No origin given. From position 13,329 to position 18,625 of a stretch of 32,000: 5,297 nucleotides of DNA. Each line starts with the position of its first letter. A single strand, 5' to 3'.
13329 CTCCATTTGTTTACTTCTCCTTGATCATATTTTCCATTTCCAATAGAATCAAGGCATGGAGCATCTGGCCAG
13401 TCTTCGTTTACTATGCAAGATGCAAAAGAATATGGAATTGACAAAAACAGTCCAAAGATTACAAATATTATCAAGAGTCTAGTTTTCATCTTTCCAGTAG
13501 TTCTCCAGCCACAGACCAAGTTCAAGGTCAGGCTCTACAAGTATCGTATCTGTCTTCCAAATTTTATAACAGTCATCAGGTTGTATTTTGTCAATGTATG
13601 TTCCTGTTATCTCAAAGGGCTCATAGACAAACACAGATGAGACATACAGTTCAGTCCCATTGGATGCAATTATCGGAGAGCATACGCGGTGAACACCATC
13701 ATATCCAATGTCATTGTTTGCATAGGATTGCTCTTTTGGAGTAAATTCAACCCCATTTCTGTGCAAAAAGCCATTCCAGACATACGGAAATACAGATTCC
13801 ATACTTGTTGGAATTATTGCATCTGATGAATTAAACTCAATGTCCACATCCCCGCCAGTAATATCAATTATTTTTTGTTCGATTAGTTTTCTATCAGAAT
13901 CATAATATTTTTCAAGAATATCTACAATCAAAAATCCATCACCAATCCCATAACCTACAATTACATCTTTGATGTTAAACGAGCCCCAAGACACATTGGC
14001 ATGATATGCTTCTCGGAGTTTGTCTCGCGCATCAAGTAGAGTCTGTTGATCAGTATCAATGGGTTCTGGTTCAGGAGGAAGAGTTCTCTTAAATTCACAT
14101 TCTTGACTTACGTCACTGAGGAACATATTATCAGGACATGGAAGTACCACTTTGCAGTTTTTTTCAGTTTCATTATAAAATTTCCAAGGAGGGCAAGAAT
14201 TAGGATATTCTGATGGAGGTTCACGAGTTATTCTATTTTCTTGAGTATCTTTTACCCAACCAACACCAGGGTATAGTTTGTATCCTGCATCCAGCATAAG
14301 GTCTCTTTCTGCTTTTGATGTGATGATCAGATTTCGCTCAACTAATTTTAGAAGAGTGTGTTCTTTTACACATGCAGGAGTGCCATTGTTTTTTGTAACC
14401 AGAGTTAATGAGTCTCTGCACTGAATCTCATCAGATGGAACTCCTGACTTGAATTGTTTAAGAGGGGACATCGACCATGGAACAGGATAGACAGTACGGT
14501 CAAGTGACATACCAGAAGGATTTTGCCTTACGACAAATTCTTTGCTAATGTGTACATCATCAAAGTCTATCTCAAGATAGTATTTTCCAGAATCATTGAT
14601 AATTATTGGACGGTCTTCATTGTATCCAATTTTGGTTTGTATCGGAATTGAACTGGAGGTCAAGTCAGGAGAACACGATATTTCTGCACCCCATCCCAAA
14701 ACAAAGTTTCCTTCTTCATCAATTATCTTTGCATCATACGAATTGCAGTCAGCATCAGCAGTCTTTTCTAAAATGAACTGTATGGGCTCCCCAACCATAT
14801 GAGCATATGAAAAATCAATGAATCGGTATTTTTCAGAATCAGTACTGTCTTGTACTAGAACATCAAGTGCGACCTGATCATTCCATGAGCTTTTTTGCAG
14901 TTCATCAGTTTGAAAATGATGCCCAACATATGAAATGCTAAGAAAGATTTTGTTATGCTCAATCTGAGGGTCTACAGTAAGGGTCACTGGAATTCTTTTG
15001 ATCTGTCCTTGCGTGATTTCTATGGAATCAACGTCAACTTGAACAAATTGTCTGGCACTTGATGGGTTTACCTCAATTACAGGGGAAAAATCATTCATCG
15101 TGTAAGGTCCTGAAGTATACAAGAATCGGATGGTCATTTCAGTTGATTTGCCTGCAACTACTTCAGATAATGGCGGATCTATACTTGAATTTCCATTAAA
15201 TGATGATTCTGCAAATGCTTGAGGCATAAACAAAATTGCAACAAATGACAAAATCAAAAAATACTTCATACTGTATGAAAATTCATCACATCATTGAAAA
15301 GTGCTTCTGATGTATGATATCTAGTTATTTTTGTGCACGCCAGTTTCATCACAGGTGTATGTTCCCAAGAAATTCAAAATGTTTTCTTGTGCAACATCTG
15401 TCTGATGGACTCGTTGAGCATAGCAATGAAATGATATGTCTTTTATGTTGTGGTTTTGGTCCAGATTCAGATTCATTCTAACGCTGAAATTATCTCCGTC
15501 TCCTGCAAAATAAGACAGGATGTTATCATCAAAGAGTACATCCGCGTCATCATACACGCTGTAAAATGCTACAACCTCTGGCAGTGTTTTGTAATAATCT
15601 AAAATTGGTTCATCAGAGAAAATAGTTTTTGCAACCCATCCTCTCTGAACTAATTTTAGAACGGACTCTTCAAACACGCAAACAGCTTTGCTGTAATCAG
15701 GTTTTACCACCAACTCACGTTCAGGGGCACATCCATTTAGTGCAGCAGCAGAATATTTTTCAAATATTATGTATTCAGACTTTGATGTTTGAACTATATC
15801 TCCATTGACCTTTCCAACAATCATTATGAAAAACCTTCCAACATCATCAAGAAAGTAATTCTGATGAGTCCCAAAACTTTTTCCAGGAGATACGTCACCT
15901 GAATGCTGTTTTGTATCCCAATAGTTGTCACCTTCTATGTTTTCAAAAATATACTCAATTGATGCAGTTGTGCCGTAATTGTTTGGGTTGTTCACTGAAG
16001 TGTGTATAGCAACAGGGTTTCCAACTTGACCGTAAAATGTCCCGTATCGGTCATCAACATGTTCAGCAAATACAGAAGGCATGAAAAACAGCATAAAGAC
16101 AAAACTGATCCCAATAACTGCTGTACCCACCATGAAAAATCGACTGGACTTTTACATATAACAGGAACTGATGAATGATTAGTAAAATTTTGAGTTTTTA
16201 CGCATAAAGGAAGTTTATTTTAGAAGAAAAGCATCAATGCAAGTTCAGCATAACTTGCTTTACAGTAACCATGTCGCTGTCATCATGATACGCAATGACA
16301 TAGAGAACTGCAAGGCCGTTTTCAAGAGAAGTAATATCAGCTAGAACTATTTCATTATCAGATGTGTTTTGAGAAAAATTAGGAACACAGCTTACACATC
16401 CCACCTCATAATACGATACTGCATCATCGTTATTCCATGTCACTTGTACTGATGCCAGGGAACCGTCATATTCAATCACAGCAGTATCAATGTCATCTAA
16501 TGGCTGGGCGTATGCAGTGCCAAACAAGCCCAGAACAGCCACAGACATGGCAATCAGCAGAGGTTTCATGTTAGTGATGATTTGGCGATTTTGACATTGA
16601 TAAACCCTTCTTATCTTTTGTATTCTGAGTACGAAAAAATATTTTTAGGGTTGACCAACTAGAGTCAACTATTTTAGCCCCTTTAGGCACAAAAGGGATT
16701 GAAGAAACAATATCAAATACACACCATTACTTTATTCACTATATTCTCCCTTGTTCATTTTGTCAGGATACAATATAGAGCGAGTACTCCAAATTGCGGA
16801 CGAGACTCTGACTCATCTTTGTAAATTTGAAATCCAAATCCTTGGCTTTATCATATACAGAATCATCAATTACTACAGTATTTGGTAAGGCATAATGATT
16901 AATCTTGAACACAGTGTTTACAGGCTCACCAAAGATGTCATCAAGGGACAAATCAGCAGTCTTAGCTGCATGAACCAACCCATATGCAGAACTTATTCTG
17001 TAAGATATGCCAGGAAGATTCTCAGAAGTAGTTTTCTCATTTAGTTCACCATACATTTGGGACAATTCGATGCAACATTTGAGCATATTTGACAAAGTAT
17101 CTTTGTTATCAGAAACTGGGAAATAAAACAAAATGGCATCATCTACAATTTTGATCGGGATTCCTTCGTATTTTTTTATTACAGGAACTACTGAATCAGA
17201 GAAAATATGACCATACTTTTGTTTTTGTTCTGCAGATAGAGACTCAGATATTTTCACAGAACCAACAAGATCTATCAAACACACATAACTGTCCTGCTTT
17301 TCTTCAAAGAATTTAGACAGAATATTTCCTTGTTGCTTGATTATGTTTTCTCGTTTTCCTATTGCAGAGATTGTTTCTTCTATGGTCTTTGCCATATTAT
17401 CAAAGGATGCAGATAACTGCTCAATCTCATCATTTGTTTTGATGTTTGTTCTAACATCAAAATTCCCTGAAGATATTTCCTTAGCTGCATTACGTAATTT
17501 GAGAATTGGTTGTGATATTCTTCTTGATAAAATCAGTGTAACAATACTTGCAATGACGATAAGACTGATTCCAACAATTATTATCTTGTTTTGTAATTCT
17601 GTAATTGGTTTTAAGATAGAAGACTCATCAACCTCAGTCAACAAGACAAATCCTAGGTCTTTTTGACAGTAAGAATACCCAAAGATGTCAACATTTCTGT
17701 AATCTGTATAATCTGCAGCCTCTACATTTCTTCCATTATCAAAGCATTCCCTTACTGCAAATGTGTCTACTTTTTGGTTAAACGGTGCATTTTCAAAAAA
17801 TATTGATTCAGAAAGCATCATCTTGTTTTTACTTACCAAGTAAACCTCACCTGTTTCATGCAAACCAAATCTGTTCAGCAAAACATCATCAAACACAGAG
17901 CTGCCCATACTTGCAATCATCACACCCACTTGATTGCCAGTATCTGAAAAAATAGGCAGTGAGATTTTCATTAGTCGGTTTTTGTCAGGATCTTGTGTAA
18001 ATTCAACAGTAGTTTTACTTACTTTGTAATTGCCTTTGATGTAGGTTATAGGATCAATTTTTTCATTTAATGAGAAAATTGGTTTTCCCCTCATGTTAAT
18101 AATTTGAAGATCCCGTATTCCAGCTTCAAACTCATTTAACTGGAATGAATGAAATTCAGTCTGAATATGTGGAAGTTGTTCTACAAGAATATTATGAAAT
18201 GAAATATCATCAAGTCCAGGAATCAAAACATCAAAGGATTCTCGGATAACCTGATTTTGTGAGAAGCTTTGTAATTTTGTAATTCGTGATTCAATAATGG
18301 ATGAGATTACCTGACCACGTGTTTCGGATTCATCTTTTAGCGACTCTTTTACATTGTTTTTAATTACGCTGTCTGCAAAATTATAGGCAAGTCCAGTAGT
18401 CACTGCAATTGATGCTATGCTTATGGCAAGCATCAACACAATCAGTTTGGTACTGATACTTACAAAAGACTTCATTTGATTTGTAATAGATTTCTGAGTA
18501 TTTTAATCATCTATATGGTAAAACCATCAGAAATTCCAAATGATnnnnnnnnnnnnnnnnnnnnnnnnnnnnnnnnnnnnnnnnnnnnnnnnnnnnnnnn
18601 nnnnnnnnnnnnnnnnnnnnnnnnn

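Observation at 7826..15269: Cassette-like array of secreted or anchored proteins joined by seven exact copies of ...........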

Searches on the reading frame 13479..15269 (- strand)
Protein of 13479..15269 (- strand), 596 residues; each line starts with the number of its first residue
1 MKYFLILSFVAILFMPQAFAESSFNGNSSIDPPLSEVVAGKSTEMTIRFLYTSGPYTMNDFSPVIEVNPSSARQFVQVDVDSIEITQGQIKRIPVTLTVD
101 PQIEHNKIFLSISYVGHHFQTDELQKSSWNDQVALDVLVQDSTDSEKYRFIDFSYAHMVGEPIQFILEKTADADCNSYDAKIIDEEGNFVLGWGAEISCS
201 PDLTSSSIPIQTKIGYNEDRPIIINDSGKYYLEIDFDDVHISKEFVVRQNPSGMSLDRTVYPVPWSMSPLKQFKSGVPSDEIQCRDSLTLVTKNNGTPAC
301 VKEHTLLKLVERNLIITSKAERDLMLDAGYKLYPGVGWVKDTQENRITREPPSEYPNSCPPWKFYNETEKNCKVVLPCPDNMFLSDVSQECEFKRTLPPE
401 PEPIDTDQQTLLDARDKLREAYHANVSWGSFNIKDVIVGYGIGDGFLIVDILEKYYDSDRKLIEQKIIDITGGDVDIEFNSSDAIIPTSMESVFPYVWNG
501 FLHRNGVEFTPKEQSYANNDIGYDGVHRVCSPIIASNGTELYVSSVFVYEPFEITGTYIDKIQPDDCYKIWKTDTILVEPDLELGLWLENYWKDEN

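Call 10: search_protein_families(library=pfam, max_evalue=0.1, proteins=[window:13479-15269:-])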
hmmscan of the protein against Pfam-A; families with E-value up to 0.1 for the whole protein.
window:13479-15269:- (596 aa): 0 families

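Call 13: find_related_loci(query=window:13479-15269:-, collection=genome_contigs, flank=10000)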
Query window:13479-15269:- (596 aa) in genome_contigs; peptide patterns used: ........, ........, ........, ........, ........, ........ (x = any residue, [..] = any of these).
44 stretches matched a pattern; 2 encode a relative of the query (tblastn E <= 1e-3); 2 distinct loci.
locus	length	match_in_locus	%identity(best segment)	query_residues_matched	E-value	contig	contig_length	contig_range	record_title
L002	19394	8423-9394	67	228-596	2e-154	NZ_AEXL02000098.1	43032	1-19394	Candidatus Nitrosopumilus salarius BD31 contig00118, whole genome shotgun sequence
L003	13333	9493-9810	58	493-596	2e-35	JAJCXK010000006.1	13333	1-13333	MAG: Nitrosopumilus sp. isolate OFTM383 OFTM383_5, whole genome shotgun sequence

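Call 17: search_protein_families(library=ncbifam, max_evalue=1, proteins=[window:13479-15269:-])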
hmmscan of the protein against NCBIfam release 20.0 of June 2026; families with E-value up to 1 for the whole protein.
window:13479-15269:- (596 aa): 1 family
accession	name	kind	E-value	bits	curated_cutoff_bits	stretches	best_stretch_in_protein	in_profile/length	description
NF058652.1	WING-49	domain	7.6e-19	67.6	22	1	269-314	1-47/49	WING-49 domain-containing protein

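Call 63: list_cluster_members(proteins=[window:13479-15269:-, window:12950-13489:-, window:12219-12953:-, window:11773-12222:-, window:11337-11783:-, window:10779-11330:-, window:10060-10725:-, window:9825-10058:-, window:8944-9462:-, window:8686-8940:-])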
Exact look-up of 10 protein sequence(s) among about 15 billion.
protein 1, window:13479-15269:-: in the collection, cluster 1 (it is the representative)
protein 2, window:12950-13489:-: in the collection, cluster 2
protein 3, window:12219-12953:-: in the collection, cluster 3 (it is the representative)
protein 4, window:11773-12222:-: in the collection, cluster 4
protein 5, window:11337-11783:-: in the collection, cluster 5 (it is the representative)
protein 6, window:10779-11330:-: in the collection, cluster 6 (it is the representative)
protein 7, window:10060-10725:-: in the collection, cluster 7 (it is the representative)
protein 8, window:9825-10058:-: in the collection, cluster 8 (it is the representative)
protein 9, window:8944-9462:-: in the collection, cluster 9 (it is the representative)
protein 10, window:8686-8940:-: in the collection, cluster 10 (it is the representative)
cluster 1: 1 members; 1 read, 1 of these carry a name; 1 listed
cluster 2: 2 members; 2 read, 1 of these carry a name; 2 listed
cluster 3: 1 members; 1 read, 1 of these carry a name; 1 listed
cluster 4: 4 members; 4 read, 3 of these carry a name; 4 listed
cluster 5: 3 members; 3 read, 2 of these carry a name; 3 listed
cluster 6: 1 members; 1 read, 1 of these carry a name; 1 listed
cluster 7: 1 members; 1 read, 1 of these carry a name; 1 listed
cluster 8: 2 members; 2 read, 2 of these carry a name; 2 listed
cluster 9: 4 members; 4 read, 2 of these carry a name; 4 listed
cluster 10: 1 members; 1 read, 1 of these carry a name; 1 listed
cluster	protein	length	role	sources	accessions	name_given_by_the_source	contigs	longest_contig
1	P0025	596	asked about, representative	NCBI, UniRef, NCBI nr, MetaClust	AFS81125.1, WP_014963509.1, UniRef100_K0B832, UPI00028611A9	hypothetical protein NKOR_06220 [Candidatus Nitrosopumilus koreensis AR1] | Uncharacterized protein n=1 Tax=Candidatus Nitrosopumilus koreensis AR1 TaxID=1229908 ... | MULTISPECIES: hypothetical protein [Nitrosopumilus]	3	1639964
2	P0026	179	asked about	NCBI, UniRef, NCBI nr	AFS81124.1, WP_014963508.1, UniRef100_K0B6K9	hypothetical protein NKOR_06215 [Candidatus Nitrosopumilus koreensis AR1] | Uncharacterized protein n=1 Tax=Candidatus Nitrosopumilus koreensis AR1 TaxID=1229908 ... | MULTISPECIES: hypothetical protein [Nitrosopumilus]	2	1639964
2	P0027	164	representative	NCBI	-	-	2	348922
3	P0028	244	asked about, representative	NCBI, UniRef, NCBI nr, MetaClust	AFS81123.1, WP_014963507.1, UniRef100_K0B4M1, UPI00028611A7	hypothetical protein NKOR_06210 [Candidatus Nitrosopumilus koreensis AR1] | Uncharacterized protein n=1 Tax=Candidatus Nitrosopumilus koreensis AR1 TaxID=1229908 ... | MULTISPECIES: hypothetical protein [Nitrosopumilus]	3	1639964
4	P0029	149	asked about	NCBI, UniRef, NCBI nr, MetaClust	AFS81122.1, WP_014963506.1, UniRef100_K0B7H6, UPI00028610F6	hypothetical protein NKOR_06205 [Candidatus Nitrosopumilus koreensis AR1] | Uncharacterized protein n=1 Tax=Candidatus Nitrosopumilus koreensis AR1 TaxID=1229908 ... | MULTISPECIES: hypothetical protein [Nitrosopumilus]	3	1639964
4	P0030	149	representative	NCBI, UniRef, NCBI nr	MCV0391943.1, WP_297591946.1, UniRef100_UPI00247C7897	MAG: hypothetical protein K5790_01470 [Nitrosopumilus sp.] | hypothetical protein n=1 Tax=Nitrosopumilus sp. TaxID=2024843 RepID=UPI00247C7897 | hypothetical protein [Nitrosopumilus sp.]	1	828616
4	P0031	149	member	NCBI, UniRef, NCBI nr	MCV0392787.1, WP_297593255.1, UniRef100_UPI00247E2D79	MAG: hypothetical protein K5790_05765 [Nitrosopumilus sp.] | hypothetical protein n=1 Tax=Nitrosopumilus sp. TaxID=2024843 RepID=UPI00247E2D79 | hypothetical protein [Nitrosopumilus sp.]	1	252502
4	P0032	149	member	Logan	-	-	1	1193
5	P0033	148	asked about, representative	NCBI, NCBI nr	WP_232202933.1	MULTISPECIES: hypothetical protein [Nitrosopumilus]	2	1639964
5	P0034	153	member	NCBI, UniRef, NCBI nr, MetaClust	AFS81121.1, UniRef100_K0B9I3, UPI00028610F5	hypothetical protein NKOR_06200 [Candidatus Nitrosopumilus koreensis AR1] | Uncharacterized protein n=2 Tax=Nitrosopumilaceae TaxID=338190 RepID=K0B9I3_9ARCH | status=active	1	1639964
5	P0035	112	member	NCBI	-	-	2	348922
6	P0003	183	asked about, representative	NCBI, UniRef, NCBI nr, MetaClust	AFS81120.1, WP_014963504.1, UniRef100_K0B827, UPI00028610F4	hypothetical protein NKOR_06195 [Candidatus Nitrosopumilus koreensis AR1] | Protein-disulfide isomerase n=1 Tax=Candidatus Nitrosopumilus koreensis AR1 TaxID=1229908 ... | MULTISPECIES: hypothetical protein [Nitrosopumilus]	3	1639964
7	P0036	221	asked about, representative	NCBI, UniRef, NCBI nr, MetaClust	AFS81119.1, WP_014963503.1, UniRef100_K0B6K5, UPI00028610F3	hypothetical protein NKOR_06190 [Candidatus Nitrosopumilus koreensis AR1] | Uncharacterized protein n=1 Tax=Candidatus Nitrosopumilus koreensis AR1 TaxID=1229908 ... | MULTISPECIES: hypothetical protein [Nitrosopumilus]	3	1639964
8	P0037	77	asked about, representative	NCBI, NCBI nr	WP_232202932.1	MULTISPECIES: hypothetical protein [Nitrosopumilus]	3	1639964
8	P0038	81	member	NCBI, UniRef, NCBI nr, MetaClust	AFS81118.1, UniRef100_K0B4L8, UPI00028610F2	hypothetical protein NKOR_06185 [Candidatus Nitrosopumilus koreensis AR1] | Uncharacterized protein n=2 Tax=Nitrosopumilaceae TaxID=338190 RepID=K0B4L8_9ARCH | status=active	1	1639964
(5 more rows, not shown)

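Call 64: find_encoding_contigs(protein=P0030, flank=10000, max_places=3)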
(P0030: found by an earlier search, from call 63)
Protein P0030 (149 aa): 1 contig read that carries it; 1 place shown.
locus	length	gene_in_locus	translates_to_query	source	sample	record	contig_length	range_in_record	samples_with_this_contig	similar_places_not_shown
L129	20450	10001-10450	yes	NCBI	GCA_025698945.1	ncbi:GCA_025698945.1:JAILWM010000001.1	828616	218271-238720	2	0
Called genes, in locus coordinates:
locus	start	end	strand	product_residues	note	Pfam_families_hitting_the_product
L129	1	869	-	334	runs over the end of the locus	PF01134:GIDA (faint), PF01266:DAO (faint), PF07992:Pyr_redox_2, PF12831:FAD_oxidored (faint), PF13738:Pyr_redox_3, PF00070:Pyr_redox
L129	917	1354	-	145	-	PF00571:CBS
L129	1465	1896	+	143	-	PF00582:Usp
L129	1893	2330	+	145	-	PF00582:Usp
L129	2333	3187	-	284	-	PF00571:CBS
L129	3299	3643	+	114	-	-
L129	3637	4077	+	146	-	PF00582:Usp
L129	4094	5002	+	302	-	PF00056:Ldh_1_N, PF02866:Ldh_1_C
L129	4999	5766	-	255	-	PF20565:DUF6775, PF22529:DUF7001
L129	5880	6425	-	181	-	-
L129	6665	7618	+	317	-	PF08271:Zn_Ribbon_TF (weak), PF00382:TFIIB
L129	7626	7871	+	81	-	PF01037:AsnC_trans_reg (weak)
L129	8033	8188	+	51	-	PF04945:YHS (weak)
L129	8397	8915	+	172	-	-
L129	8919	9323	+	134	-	-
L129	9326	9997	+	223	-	-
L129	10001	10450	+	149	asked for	-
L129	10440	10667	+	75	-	-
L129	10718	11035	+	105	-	-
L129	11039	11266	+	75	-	-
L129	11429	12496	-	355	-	-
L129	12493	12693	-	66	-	-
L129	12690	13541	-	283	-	PF13412:HTH_24, PF01022:HTH_5 (weak)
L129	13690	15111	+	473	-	PF04402:SIMPL (faint), PF00127:Copper-bind (weak)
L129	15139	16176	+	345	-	-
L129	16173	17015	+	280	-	-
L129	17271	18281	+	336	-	-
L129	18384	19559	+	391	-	-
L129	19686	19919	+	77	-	-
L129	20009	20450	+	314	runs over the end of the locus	-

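Call 65: find_encoding_contigs(protein=P0031, flank=8000, max_places=3)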
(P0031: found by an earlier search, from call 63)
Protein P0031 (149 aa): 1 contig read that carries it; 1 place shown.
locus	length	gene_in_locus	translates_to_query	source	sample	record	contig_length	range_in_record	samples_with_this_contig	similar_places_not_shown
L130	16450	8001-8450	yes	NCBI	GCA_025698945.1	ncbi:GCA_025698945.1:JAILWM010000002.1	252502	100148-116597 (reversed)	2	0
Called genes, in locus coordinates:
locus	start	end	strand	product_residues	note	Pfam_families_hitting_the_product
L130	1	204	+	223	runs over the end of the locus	-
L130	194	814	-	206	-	-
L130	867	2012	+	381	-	-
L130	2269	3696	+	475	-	-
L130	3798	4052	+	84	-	-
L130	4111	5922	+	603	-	-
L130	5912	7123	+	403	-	-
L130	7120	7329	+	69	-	-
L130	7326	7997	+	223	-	-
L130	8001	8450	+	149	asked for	-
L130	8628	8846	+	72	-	-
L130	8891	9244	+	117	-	PF01978:TrmB (weak)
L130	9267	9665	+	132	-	-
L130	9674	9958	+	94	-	-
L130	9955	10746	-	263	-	PF01048:PNP_UDP_1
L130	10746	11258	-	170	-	PF00156:Pribosyltran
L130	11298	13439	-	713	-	PF01835:MG2 (weak)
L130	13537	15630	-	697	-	PF13175:AAA_15, PF13304:AAA_21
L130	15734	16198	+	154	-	-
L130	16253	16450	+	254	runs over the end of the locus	PF05158:RNA_pol_Rpc34 (weak)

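Call 77: search_protein_families(library=padloc, max_evalue=0.001, proteins=[window:13479-15269:-])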
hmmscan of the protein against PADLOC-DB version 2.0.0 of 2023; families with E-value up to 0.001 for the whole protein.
window:13479-15269:- (596 aa): 0 families

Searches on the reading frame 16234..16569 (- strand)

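Call 11: search_protein_families(library=pfam, max_evalue=0.01, proteins=[window:16234-16569:-])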
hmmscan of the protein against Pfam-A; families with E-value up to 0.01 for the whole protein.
window:16234-16569:- (111 aa): 1 family
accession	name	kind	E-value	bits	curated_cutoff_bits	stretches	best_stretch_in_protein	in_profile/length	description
PF07532.17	Big_4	-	0.0039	17.1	22.1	1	34-58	25-49/59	Bacterial Ig-like domain (group 4)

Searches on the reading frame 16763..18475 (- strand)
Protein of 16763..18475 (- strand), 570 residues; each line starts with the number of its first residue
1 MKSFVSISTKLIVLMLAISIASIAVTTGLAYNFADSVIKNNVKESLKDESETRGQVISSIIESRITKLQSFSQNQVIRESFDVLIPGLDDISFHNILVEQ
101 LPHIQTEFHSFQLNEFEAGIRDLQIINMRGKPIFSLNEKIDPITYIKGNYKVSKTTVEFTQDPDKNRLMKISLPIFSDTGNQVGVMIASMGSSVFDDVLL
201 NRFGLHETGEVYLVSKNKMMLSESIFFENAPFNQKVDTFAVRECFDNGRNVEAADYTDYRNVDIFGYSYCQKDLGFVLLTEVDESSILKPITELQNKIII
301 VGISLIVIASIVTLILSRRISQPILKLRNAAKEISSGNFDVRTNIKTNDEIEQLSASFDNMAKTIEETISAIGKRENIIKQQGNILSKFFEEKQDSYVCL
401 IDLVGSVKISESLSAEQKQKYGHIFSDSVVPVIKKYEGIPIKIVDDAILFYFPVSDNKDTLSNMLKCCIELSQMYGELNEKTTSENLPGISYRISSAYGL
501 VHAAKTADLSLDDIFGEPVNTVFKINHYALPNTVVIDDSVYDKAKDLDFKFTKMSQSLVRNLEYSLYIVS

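Call 11: search_protein_families(library=pfam, max_evalue=0.01, proteins=[window:16763-18475:-])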
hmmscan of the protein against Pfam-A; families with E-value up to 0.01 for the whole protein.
window:16763-18475:- (570 aa): 3 families
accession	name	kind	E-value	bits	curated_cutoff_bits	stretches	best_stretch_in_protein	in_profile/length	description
PF02743.24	dCache_1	-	5.9e-15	55.9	45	1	40-267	1-226/240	Cache domain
PF00672.30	HAMP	-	2.3e-14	53.9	25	1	316-366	2-52/53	HAMP domain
PF00211.25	Guanylate_cyc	-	0.00016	21.7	21.9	1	398-561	11-172/183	Adenylate and Guanylate cyclase catalytic domain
